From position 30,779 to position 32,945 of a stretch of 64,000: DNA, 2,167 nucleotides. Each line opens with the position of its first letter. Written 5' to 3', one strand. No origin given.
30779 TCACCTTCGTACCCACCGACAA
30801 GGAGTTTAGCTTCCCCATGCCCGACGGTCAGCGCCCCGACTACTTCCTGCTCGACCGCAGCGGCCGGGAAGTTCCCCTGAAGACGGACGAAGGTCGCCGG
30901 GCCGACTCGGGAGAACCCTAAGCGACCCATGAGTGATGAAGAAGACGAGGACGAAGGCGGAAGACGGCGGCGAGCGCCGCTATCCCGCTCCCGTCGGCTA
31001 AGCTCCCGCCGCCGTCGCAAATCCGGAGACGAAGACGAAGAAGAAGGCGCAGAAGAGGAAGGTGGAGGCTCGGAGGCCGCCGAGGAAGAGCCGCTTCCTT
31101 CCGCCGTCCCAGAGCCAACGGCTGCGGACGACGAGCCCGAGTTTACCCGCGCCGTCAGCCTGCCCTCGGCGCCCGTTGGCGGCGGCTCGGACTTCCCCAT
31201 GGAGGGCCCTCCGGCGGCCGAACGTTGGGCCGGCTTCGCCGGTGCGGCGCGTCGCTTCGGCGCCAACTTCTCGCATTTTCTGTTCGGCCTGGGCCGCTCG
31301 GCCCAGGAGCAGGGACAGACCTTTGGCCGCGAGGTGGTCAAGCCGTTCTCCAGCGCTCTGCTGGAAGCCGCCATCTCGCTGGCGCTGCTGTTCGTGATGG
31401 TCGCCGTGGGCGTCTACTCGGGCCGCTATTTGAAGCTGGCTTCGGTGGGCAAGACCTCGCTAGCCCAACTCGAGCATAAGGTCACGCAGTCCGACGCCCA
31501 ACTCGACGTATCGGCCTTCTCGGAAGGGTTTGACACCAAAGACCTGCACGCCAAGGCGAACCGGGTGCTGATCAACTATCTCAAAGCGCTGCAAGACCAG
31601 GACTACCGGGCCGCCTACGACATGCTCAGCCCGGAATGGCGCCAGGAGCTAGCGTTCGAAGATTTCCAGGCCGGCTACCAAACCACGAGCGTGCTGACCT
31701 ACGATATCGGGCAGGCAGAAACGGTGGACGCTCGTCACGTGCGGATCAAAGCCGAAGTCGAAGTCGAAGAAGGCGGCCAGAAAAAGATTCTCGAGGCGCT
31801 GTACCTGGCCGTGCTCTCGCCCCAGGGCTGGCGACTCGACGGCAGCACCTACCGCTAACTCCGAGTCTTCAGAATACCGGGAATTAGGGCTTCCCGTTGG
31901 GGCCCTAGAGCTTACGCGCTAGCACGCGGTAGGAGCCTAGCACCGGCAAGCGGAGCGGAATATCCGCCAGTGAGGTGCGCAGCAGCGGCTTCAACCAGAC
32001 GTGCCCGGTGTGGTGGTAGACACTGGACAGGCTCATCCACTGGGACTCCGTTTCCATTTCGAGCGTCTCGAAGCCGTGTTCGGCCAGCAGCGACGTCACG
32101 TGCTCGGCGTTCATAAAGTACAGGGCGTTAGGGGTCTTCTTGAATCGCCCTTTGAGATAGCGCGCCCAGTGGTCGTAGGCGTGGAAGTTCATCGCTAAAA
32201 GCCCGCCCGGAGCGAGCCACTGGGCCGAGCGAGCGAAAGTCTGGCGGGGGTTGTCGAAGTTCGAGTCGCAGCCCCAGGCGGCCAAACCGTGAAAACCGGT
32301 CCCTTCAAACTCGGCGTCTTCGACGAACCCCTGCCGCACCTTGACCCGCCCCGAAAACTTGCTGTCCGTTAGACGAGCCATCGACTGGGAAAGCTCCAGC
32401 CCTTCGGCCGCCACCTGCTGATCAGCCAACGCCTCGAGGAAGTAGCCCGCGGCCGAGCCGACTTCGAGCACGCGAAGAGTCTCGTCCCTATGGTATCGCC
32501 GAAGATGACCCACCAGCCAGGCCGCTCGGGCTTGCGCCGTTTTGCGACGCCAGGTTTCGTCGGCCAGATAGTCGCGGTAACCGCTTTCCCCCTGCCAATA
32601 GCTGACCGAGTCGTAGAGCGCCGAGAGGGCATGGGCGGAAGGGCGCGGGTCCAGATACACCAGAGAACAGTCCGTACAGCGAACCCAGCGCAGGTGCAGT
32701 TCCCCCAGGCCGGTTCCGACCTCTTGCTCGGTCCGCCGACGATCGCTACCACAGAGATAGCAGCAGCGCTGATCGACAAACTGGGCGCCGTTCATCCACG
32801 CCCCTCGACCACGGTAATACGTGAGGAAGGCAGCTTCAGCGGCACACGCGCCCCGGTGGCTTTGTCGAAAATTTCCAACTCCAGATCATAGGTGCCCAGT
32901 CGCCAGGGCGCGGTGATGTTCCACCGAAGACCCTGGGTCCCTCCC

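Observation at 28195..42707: Four paralogous GT-C-like polytopic membrane proteins (Emb/AftD-like architecture) within 15 kb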

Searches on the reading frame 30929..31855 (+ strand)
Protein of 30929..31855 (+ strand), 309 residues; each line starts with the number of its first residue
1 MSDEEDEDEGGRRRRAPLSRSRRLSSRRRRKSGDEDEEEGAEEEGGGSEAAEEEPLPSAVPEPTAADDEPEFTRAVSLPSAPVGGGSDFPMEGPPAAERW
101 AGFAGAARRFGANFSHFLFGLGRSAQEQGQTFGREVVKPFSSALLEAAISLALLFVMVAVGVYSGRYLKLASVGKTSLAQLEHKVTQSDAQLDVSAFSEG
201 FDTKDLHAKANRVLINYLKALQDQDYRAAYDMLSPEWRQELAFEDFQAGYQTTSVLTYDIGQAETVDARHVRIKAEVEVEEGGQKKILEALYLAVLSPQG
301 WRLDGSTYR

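Call 11: search_protein_families(library=pfam, proteins=[window:30929-31855:+], max_evalue=0.01)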
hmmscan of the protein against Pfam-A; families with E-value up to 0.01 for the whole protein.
window:30929-31855:+ (309 aa): 1 family
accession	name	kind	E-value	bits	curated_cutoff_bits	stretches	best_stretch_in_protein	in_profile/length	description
PF16156.12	DUF4864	-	0.0053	17.5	27.1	1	208-305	6-106/117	Domain of unknown function (DUF4864)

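Call 70: search_protein_families(library=ncbifam, proteins=[window:30929-31855:+], max_evalue=0.001)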
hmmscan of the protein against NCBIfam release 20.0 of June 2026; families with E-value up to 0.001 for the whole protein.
window:30929-31855:+ (309 aa): 0 families

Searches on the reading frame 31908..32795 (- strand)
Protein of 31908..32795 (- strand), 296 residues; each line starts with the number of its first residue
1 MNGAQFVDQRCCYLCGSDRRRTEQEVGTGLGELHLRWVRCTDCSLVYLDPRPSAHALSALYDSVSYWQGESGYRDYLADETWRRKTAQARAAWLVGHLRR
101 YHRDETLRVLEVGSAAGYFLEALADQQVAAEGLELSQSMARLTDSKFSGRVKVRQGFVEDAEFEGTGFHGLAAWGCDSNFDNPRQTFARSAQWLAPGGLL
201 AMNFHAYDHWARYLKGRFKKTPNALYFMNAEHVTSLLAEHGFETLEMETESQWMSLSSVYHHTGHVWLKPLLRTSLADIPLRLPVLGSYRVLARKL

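Call 11: search_protein_families(library=pfam, proteins=[window:31908-32795:-], max_evalue=0.01)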
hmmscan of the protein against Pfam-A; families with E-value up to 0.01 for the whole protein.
window:31908-32795:- (296 aa): 4 families
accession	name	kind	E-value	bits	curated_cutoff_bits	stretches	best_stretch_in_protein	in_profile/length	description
PF13489.12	Methyltransf_23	-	1.4e-13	51.4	27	1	103-246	20-163/164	Methyltransferase domain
PF13649.12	Methyltransf_25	-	1e-08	36.2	27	1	109-198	1-97/97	Methyltransferase domain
PF08242.18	Methyltransf_12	-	3.3e-07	31.4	30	1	110-200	1-98/98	Methyltransferase domain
PF08241.18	Methyltransf_11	-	1.8e-06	28.9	21.2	1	110-201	1-94/95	Methyltransferase domain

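Call 70: search_protein_families(library=ncbifam, proteins=[window:31908-32795:-], max_evalue=0.001)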
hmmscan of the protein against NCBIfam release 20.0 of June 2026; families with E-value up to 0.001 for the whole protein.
window:31908-32795:- (296 aa): 2 families
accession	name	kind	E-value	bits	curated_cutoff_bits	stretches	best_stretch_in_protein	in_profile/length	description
NF045667.1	MTase_DVU1556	equivalog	6.1e-07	29.1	155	1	99-254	16-172/213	DVU_1556 family methyltransferase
TIGR02072.1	BioC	equivalog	6.4e-07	29.4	184.95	1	92-259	21-188/244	malonyl-ACP O-methyltransferase BioC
